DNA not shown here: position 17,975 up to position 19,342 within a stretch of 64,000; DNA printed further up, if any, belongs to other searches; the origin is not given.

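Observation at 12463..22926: PTS-independent beta-glucoside/cellodextrin operon: secreted GH9 + ABC importer + BadF-type kinase + two ChbF-like GH4 6-phospho-beta-glucosidases + ROK repressor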

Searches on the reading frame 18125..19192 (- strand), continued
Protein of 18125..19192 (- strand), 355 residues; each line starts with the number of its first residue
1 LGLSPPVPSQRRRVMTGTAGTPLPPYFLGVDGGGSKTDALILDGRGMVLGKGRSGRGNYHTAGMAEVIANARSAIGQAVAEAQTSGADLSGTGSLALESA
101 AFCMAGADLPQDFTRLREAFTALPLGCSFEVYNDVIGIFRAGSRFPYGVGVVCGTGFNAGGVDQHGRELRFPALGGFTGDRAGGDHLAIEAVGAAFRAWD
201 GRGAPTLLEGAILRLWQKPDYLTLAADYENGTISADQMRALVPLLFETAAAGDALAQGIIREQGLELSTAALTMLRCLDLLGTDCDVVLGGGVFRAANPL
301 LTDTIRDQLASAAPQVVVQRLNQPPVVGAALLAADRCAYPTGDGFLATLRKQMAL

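Call 31: search_protein_families(library=pfam, proteins=[L030:6497-7375:+, L018:12422-13426:+, L023:5698-6609:+, L036:3471-4283:+, L064:5270-6148:+, L073:14242-15888:+, L048:11009-12214:+, L017:4961-6079:+, L045:12891-14717:+, L024:16322-17110:+])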
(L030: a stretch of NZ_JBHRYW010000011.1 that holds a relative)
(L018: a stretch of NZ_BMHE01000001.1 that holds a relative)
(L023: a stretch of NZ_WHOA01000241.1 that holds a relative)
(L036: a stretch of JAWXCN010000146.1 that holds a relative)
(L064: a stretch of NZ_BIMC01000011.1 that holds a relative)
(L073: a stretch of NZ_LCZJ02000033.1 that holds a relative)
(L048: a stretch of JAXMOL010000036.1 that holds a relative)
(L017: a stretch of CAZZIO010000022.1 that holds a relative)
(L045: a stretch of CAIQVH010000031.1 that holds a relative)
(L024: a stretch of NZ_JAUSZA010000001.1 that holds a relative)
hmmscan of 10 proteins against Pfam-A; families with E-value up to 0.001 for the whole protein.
L030:6497-7375:+ (292 aa): 1 family
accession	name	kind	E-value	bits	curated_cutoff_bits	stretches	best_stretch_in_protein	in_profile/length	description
PF00528.27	BPD_transp_1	-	2.5e-17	63.7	26.4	1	107-283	4-179/184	Binding-protein-dependent transport system inner membrane component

L018:12422-13426:+ (334 aa): 4 families
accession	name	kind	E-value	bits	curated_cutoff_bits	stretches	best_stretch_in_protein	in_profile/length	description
PF13377.12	Peripla_BP_3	-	1.3e-39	136.4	26.5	1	170-329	3-167/167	Periplasmic binding protein-like domain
PF13407.12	Peripla_BP_4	-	5.9e-22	78.9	35.1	1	111-276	52-220/258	Periplasmic binding protein domain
PF00356.27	LacI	-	3.2e-19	68.9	27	1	4-49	1-46/46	Bacterial regulatory proteins, lacI family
PF00532.27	Peripla_BP_1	-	1.2e-18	68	22.2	1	106-321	49-275/281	Periplasmic binding proteins and sugar binding domain of LacI family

L023:5698-6609:+ (303 aa): 1 family
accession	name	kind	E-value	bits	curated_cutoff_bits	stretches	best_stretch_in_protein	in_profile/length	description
PF00528.27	BPD_transp_1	-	9.7e-16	58.5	26.4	1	93-289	3-175/184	Binding-protein-dependent transport system inner membrane component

L036:3471-4283:+ (270 aa): 6 families
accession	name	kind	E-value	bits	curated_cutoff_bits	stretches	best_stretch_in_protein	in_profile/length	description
PF00005.33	ABC_tran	-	2.6e-32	112.7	25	1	40-194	2-136/137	ABC transporter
PF13304.12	AAA_21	-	7.1e-15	56.3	27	2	153-225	224-300/304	AAA domain, putative AbiEii toxin, Type IV TA system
PF02463.25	SMC_N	-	1.8e-09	37.8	40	1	48-239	23-213/220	RecF/RecN/SMC N terminal domain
PF20703.3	nSTAND1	-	5.1e-05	23.5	27.1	0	30-67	14-51/379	Novel STAND NTPase 1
PF13401.12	AAA_22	-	0.00047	20.9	27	0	50-96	6-33/130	AAA domain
PF03193.22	RsgA_GTPase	-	0.00098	19.4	30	0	46-72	104-129/174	RsgA GTPase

L064:5270-6148:+ (292 aa): 4 families
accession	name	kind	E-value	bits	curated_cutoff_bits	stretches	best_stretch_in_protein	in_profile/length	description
PF12833.13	HTH_18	-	4.7e-19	68.9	33.6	1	211-289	1-79/80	Helix-turn-helix domain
PF00165.29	HTH_AraC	-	2.2e-17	63.1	26.6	2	198-237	1-40/42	Bacterial regulatory helix-turn-helix proteins, AraC family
PF02311.25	AraC_binding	-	1.1e-11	45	21.1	1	37-160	17-131/135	AraC-like ligand binding domain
PF07883.17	Cupin_2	-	2.8e-07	30.6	27.2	1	37-84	12-59/70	Cupin domain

L073:14242-15888:+ (548 aa): 1 family
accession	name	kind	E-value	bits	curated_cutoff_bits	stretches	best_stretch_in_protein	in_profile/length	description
PF01547.30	SBP_bac_1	-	1.6e-13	51.8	26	1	82-382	23-307/307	Bacterial extracellular solute-binding protein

L048:11009-12214:+ (401 aa): 2 families
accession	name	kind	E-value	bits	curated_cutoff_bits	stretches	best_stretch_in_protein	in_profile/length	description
PF07610.17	DUF1573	-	3.1e-15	56.4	26.1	1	69-158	2-88/98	Protein of unknown function (DUF1573)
PF22544.2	HYDIN_VesB_CFA65-like_Ig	-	6.8e-08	33.1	25.5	1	66-161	1-95/100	HYDIN/CFA65/VesB-like, Ig-like domain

L017:4961-6079:+ (372 aa): 3 families
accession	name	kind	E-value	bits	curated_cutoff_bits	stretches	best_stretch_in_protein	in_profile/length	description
PF00480.26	ROK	-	3.3e-44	152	22.9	1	83-363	2-290/294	ROK family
PF13412.12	HTH_24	-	2.8e-05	24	21.9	1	17-57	7-47/48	Winged helix-turn-helix DNA-binding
PF12802.13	MarR_2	-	0.00015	22.3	27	1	18-58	10-51/61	MarR family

L045:12891-14717:+ (608 aa): 9 families
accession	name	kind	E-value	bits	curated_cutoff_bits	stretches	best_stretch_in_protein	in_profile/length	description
PF00664.28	ABC_membrane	-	3.3e-59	201.3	28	1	50-321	1-274/274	ABC transporter transmembrane region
PF00005.33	ABC_tran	-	4.5e-31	108.7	25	1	384-532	2-137/137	ABC transporter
PF00004.35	AAA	-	3.8e-06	27.8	21.2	1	397-556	2-98/131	ATPase family associated with various cellular activities (AAA)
PF13401.12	AAA_22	-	5.4e-06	27.2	27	1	395-531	7-94/130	AAA domain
PF13304.12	AAA_21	-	7.8e-05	23.3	27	0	499-550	233-283/304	AAA domain, putative AbiEii toxin, Type IV TA system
PF13748.11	ABC_membrane_3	-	8.7e-05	22.5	27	1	44-234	6-184/237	ABC transporter transmembrane region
PF02463.25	SMC_N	-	0.00021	21.2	40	0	460-575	135-212/220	RecF/RecN/SMC N terminal domain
PF06414.18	Zeta_toxin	-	0.00059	19.8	22.3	0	396-474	19-104/199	Zeta toxin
PF13479.12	AAA_24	-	0.00095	19.5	27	0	394-496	3-68/195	AAA domain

L024:16322-17110:+ (262 aa): 5 families
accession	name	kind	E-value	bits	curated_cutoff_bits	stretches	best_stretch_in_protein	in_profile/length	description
PF13561.12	adh_short_C2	-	2.8e-53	181.4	27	1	25-257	6-235/236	Enoyl-(Acyl carrier protein) reductase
PF00106.31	adh_short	-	8.6e-49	166.1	26.6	1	16-206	1-190/195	short chain dehydrogenase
PF08659.16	KR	-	1.8e-08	35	22.6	1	17-173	2-157/180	KR domain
PF23441.1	SDR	-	0.00034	20.5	27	0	141-256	139-254/258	SDR-like rossmann domain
PF01370.27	Epimerase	-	0.00049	20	20.9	0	19-183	2-160/240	NAD dependent epimerase/dehydratase family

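Call 63: find_encoding_contigs(protein=P0009, flank=10000, max_places=1)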
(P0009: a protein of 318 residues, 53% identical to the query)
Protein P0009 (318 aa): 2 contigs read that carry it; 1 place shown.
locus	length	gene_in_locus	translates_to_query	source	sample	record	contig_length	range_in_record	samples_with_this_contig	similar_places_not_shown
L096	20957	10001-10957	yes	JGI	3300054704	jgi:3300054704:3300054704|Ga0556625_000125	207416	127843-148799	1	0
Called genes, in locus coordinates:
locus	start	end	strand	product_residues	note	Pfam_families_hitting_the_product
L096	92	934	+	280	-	PF01261:AP_endonuc_2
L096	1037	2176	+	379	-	PF02746:MR_MLE_N, PF13378:MR_MLE_C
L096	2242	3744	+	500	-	PF00005:ABC_tran, PF13304:AAA_21 (faint), PF00005:ABC_tran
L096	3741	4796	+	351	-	PF02653:BPD_transp_2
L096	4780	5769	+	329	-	PF02653:BPD_transp_2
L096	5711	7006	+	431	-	PF13407:Peripla_BP_4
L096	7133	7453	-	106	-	PF05336:rhaM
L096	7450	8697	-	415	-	PF01408:GFO_IDH_MocA, PF22725:GFO_IDH_MocA_C3 (weak)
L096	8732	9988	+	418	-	PF02056:Glyco_hydro_4, PF11975:Glyco_hydro_4C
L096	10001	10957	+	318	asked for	PF01869:BcrAD_BadFG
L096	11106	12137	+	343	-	PF00356:LacI, PF00532:Peripla_BP_1, PF13407:Peripla_BP_4, PF13377:Peripla_BP_3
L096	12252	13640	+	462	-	-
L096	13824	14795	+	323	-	PF00528:BPD_transp_1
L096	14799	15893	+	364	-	PF00528:BPD_transp_1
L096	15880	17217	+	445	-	PF01229:Glyco_hydro_39 (weak)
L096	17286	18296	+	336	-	PF00704:Glyco_hydro_18 (weak)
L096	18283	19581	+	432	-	PF04188:Mannosyl_trans2 (weak)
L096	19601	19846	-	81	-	-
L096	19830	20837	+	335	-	PF00389:2-Hacid_dh, PF02826:2-Hacid_dh_C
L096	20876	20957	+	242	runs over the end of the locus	PF00106:adh_short, PF08659:KR, PF13561:adh_short_C2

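Call 64: find_encoding_contigs(protein=P0029, flank=10000, max_places=1)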
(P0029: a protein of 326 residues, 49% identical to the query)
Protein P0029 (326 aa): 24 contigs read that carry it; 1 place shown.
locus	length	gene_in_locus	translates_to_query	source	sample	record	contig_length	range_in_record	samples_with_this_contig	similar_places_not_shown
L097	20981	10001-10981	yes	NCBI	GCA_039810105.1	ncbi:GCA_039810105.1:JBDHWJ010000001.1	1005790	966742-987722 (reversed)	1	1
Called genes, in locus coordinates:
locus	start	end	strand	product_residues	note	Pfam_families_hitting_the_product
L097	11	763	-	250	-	PF00535:Glycos_transf_2, PF13641:Glyco_tranf_2_3 (weak)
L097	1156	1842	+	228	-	-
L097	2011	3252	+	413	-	PF05977:MFS_3 (faint), PF07690:MFS_1, PF12832:MFS_1_like, PF00083:Sugar_tr, PF06779:MFS_4 (weak), PF06609:TRI12, PF13347:MFS_2 (weak), PF07690:MFS_1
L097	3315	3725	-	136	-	PF01641:SelR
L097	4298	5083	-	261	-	PF03309:Pan_kinase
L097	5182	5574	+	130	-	PF04241:DUF423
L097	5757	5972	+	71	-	PF23456:CSDE1 (weak), PF00313:CSD, PF08206:OB_RNB (faint)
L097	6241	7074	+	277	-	PF00318:Ribosomal_S2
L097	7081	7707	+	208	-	PF00889:EF_TS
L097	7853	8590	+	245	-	PF00696:AA_kinase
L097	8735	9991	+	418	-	PF02056:Glyco_hydro_4, PF11975:Glyco_hydro_4C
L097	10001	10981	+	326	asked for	PF01869:BcrAD_BadFG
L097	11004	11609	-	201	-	PF00849:PseudoU_synth_2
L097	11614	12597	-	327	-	PF01073:3Beta_HSD, PF01370:Epimerase, PF02719:Polysacc_synt_2, PF04321:RmlD_sub_bind, PF05368:NmrA, PF13460:NAD_binding_10, PF16363:GDP_Man_Dehyd, PF07993:NAD_binding_4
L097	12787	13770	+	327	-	PF13191:AAA_16, PF00004:AAA, PF07726:AAA_3 (faint), PF07728:AAA_5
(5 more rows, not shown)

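Call 65: find_encoding_contigs(protein=P0022, flank=10000, max_places=1)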
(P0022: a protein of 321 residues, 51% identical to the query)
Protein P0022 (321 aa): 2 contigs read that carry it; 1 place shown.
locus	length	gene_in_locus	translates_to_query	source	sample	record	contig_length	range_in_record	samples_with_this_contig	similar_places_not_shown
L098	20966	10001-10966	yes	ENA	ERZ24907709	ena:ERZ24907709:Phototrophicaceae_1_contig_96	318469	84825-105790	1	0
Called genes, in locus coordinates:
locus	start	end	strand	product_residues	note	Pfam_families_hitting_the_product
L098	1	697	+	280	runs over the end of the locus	PF01261:AP_endonuc_2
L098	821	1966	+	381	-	PF02746:MR_MLE_N, PF13378:MR_MLE_C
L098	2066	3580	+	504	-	PF00005:ABC_tran, PF13304:AAA_21 (faint), PF00005:ABC_tran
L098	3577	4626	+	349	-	PF02653:BPD_transp_2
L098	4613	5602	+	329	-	PF02653:BPD_transp_2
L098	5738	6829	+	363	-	PF13407:Peripla_BP_4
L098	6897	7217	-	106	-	PF05336:rhaM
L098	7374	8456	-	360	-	PF01408:GFO_IDH_MocA, PF22725:GFO_IDH_MocA_C3 (weak)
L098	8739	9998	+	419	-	PF02056:Glyco_hydro_4, PF11975:Glyco_hydro_4C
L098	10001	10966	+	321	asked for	PF01869:BcrAD_BadFG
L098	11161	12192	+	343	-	PF00356:LacI, PF00532:Peripla_BP_1, PF13407:Peripla_BP_4, PF13377:Peripla_BP_3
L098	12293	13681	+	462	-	-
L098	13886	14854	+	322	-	PF00528:BPD_transp_1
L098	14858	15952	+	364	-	PF00528:BPD_transp_1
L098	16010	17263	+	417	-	PF01229:Glyco_hydro_39 (weak)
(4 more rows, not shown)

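Call 69: search_solved_structures(query=window:18125-19150:-, max_evalue=0.001, show_alignments=3)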
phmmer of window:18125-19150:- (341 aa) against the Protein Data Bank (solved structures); distinct sequences matched with E-value up to 0.001: 4.
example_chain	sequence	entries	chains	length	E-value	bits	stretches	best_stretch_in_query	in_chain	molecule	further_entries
8zo3_A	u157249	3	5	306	3.5e-20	75.8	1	12-323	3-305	N-acetylmuramic acid/N-acetylglucosamine kinase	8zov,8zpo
2e2n_A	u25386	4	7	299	2.1e-15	60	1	13-282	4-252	HEXOKINASE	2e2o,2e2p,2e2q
2ch5_A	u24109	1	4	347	1.6e-05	27.5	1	13-261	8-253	NAGK PROTEIN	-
2ch6_A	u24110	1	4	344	1.8e-05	27.4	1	13-261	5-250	N-ACETYL-D-GLUCOSAMINE KINASE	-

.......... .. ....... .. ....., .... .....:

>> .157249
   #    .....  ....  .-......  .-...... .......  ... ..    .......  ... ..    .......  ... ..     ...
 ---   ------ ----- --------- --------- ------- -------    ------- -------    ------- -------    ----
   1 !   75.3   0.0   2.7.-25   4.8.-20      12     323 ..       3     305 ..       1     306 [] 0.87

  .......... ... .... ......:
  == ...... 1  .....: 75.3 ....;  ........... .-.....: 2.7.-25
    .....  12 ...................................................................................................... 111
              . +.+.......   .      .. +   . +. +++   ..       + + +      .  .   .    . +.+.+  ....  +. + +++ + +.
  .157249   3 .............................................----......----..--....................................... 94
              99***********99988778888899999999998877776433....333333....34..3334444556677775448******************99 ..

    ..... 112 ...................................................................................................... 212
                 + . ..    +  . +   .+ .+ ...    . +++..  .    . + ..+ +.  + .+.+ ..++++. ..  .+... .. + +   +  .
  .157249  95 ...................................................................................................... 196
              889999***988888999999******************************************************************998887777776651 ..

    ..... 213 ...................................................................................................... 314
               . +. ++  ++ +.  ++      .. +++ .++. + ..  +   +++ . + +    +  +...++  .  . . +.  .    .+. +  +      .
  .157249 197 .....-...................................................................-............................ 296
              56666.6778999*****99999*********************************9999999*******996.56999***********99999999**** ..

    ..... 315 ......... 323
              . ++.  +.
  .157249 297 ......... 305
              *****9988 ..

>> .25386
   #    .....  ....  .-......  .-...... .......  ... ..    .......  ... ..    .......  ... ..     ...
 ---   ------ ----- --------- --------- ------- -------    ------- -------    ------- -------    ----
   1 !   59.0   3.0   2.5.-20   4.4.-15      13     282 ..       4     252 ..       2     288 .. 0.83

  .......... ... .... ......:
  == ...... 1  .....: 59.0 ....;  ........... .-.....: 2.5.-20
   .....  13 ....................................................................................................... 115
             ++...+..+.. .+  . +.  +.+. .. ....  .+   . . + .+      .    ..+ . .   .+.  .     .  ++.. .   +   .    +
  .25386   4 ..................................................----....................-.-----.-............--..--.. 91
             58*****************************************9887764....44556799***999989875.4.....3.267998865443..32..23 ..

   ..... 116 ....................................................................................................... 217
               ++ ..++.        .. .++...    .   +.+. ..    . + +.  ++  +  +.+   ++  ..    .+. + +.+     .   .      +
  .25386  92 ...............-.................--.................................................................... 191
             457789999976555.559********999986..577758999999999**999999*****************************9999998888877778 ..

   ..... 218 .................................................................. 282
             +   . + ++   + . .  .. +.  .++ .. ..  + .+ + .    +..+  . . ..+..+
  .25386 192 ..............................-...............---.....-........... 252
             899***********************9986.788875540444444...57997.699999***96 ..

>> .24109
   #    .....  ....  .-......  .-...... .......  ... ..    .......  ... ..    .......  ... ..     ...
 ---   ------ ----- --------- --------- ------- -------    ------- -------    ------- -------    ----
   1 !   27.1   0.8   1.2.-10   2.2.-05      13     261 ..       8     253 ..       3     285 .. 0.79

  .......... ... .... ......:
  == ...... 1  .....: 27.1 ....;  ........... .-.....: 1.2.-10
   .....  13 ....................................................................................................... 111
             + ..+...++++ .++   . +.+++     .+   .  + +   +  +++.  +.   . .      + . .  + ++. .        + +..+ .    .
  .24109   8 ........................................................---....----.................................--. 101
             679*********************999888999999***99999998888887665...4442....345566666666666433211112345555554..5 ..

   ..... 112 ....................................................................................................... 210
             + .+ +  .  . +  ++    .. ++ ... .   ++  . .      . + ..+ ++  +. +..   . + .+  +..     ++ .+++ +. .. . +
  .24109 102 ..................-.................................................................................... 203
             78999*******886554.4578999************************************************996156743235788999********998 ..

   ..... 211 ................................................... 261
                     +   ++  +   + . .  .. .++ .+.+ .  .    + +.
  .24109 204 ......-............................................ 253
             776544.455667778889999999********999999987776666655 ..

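Call 71: search_protein_families(library=pfam, proteins=[L096:12252-13640:+, L096:15880-17217:+, L096:17286-18296:+], max_evalue=0.01)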
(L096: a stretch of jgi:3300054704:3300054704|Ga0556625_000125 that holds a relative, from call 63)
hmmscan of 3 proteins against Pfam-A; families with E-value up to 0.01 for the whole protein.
L096:12252-13640:+ (462 aa): 0 families

L096:15880-17217:+ (445 aa): 1 family
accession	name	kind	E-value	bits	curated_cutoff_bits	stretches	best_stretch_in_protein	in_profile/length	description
PF01229.23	Glyco_hydro_39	-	6.6e-07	28.9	26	1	157-296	155-285/472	Glycosyl hydrolases family 39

L096:17286-18296:+ (336 aa): 1 family
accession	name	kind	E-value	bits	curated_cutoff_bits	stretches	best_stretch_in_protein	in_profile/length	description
PF00704.34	Glyco_hydro_18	-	1.3e-06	28.7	29.6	1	94-220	59-186/317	Glycosyl hydrolases family 18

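Call 79: search_solved_structures(query=A1, max_evalue=0.001)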
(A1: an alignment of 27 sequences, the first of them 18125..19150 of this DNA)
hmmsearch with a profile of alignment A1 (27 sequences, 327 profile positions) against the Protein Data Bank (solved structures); distinct sequences matched with E-value up to 0.001: 9.
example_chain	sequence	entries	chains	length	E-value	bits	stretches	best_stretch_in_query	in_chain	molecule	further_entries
8zo3_A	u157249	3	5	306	1.4e-44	155.9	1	1-299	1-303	N-acetylmuramic acid/N-acetylglucosamine kinase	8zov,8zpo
2e2n_A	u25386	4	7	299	3.5e-36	128.3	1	1-307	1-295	HEXOKINASE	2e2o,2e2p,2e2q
2ch6_A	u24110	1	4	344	2.5e-20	76.2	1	6-303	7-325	N-ACETYL-D-GLUCOSAMINE KINASE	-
2ch5_A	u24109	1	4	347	2.6e-20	76.2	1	6-303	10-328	NAGK PROTEIN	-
1zc6_A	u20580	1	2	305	5.9e-13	52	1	2-243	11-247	probable N-acetylglucosamine kinase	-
1zbs_A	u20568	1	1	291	5.9e-08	35.5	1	7-161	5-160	hypothetical protein PG1100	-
8ow9_B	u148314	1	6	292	1.1e-07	34.6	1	4-209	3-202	Putative novel MurNAc kinase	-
8oqw_A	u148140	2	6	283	1.3e-07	34.4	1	4-209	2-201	ATPase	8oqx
1zxo_A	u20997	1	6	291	0.00018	24.1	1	4-211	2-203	conserved hypothetical protein Q8A1P1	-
